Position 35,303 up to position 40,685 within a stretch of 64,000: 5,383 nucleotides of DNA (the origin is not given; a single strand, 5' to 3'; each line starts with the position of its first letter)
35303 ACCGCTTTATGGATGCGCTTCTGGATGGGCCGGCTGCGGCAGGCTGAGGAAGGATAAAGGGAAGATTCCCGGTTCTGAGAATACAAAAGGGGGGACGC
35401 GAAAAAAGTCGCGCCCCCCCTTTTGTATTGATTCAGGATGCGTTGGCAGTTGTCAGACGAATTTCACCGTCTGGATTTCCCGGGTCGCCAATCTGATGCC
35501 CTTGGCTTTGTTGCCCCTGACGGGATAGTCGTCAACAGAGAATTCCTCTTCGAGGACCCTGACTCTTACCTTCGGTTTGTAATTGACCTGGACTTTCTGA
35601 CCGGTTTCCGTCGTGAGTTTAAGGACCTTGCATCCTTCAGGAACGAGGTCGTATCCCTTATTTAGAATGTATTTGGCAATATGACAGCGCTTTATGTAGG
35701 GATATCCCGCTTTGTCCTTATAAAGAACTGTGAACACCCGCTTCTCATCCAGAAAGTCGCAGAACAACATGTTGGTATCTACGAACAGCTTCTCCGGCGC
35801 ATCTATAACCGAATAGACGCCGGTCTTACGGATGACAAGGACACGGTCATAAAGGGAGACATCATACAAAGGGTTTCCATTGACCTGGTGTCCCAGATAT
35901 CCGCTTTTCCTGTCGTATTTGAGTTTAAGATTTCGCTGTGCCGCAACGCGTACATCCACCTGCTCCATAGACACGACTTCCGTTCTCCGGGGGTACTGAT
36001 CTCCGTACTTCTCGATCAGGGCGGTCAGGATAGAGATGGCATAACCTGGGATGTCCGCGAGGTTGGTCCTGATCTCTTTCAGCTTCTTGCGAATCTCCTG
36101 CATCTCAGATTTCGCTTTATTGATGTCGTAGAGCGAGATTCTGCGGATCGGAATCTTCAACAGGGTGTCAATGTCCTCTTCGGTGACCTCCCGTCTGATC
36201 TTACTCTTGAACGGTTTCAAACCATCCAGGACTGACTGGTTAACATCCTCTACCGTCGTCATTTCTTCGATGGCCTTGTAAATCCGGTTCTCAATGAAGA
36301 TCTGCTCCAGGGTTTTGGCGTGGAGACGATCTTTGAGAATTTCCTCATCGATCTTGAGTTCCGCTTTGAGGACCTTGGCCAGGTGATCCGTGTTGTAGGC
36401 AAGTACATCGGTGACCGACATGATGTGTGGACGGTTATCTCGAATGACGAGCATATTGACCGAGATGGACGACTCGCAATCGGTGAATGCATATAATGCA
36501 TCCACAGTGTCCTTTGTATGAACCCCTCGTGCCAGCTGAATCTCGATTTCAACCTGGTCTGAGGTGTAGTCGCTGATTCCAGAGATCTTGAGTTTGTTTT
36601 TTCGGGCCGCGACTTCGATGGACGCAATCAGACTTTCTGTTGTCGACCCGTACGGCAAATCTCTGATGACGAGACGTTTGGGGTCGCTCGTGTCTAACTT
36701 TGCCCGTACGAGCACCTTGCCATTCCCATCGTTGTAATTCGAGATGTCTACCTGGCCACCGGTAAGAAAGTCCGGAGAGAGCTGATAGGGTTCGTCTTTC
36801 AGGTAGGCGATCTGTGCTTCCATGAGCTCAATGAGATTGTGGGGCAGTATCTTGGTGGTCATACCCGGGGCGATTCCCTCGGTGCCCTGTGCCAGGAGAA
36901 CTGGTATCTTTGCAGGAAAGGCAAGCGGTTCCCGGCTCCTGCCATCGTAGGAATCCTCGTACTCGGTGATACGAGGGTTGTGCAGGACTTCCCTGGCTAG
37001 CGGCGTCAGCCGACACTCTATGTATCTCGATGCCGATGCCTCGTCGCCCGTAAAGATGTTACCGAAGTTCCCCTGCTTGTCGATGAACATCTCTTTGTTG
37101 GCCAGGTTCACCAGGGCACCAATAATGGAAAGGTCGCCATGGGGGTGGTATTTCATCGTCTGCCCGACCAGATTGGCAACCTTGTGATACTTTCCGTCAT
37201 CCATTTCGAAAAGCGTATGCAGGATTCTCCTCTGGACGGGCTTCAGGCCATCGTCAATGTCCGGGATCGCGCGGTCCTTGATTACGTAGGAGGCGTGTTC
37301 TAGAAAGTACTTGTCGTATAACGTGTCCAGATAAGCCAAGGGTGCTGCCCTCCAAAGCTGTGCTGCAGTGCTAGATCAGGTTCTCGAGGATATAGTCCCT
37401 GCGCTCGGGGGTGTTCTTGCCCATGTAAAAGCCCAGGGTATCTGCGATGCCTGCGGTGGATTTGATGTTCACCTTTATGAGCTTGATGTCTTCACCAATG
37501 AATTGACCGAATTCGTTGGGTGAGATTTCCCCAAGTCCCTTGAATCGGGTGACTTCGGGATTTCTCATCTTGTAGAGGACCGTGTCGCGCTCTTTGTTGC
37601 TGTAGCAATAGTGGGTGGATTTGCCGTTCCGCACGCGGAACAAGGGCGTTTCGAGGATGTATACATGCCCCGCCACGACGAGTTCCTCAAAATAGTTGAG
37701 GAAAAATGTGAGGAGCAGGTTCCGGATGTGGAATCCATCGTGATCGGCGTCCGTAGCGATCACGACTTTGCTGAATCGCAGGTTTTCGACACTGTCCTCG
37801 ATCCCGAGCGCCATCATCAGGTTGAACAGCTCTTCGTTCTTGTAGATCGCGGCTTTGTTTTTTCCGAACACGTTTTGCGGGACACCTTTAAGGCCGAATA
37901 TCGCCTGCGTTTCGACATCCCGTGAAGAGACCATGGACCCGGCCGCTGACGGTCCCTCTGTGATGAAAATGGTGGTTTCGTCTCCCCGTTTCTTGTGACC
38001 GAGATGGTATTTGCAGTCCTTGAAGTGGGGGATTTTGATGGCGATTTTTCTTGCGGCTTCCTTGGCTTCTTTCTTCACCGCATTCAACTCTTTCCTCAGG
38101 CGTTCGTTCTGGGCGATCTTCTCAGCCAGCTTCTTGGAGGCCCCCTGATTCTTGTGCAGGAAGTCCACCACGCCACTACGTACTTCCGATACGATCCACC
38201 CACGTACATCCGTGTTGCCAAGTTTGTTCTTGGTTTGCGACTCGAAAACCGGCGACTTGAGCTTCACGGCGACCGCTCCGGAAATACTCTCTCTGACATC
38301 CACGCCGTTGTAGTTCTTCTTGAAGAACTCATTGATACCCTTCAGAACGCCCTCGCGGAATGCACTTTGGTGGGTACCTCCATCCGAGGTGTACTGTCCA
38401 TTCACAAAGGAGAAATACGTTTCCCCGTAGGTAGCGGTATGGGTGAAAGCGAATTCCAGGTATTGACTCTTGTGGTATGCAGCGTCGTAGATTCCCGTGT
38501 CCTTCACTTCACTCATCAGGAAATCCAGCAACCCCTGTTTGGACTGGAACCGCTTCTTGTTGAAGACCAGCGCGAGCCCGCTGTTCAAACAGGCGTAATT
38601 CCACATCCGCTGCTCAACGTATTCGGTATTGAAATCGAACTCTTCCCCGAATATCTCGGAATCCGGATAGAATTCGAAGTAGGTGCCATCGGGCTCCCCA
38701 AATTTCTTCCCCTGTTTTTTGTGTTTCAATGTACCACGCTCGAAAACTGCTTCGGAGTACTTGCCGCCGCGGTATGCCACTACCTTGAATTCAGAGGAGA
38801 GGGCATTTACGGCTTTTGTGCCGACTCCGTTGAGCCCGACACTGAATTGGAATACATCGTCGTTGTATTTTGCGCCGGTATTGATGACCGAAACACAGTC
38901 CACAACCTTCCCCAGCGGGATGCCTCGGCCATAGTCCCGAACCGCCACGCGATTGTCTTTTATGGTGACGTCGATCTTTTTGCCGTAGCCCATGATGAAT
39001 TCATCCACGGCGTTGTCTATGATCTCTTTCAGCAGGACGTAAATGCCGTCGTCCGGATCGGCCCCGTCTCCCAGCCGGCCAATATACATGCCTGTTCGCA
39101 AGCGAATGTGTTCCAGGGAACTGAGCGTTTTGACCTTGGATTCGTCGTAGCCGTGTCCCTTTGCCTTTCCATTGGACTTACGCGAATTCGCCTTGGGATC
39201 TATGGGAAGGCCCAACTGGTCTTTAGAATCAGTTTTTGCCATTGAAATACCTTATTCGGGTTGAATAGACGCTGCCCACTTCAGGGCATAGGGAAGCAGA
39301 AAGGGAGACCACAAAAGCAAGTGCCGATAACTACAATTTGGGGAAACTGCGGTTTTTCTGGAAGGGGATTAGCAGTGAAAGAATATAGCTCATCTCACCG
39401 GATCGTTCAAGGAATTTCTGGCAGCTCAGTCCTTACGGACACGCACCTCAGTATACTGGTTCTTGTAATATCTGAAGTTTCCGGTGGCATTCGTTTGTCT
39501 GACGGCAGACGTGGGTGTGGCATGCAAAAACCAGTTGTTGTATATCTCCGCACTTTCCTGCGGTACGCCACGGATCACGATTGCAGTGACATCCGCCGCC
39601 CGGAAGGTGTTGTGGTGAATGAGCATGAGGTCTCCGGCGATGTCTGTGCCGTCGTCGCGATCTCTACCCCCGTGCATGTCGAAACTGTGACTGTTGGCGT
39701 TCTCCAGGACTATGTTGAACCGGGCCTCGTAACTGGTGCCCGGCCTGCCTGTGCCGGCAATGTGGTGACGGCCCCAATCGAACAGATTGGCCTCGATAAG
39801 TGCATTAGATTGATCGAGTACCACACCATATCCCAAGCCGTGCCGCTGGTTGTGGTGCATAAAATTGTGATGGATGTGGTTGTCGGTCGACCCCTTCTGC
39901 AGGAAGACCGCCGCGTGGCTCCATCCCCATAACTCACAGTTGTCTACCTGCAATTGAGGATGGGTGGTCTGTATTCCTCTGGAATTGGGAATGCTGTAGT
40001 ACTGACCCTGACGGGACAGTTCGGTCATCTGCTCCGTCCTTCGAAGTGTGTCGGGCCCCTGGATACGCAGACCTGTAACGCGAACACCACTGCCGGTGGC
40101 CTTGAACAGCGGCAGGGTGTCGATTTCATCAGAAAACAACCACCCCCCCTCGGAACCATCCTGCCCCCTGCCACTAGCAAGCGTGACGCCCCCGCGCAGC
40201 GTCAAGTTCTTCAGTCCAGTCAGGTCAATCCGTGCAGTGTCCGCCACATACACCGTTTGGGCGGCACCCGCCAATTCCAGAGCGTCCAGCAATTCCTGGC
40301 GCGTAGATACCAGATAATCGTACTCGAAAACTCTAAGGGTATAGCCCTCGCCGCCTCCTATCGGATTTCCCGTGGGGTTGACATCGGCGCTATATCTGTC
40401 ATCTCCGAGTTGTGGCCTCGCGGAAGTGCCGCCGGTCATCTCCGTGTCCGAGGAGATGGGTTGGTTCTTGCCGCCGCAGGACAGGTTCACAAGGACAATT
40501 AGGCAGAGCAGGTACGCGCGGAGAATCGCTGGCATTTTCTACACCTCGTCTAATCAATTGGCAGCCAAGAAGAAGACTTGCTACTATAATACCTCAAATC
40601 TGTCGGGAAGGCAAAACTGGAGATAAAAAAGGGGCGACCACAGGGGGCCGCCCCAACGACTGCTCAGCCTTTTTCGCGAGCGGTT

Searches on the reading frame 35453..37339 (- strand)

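Call 11: search_protein_families(library=pfam, proteins=[window:35453-37339:-], max_evalue=0.001)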
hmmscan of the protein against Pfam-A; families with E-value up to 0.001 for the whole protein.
window:35453-37339:- (628 aa): 1 family
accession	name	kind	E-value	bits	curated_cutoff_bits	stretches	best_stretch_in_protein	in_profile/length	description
PF00521.26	DNA_topoisoIV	-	2.3e-113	379.8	31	1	23-429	1-419/432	DNA gyrase/topoisomerase IV, subunit A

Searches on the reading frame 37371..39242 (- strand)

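Call 11: search_protein_families(library=pfam, proteins=[window:37371-39242:-], max_evalue=0.001)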
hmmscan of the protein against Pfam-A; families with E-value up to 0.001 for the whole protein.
window:37371-39242:- (623 aa): 4 families
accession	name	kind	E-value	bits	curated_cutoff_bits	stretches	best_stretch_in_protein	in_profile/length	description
PF00204.31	DNA_gyraseB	-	1.4e-31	109.7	27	1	237-389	1-170/173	DNA gyrase B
PF01751.28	Toprim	-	1.8e-11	44.5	23.1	1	424-531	1-95/96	Toprim domain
PF02518.31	HATPase_c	-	3.2e-08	34.4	26.4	1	65-171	4-94/111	Histidine kinase-, DNA gyrase B-, and HSP90-like ATPase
PF00986.26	DNA_gyraseB_C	-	2.2e-06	28.2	29.8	1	561-618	3-62/63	DNA gyrase B subunit, carboxyl terminus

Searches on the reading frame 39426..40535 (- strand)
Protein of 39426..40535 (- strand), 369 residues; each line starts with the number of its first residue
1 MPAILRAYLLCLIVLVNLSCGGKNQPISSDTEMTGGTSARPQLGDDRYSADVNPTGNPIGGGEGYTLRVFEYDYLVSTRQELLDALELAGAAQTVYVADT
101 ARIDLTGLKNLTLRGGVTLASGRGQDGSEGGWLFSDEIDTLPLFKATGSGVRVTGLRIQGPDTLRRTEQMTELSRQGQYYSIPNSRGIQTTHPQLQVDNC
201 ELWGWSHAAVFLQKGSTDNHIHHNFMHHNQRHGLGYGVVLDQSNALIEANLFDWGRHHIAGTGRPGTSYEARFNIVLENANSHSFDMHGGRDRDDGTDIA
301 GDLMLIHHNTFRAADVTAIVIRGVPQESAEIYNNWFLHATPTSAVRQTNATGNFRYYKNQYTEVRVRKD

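Call 11: search_protein_families(library=pfam, proteins=[window:39426-40535:-], max_evalue=0.001)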
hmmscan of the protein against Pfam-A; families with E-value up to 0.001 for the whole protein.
window:39426-40535:- (369 aa): 1 family
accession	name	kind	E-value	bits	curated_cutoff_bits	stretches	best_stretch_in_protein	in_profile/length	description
PF13229.12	Beta_helix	-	2.6e-05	24.4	25.9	1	187-340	2-138/158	Right handed beta helix region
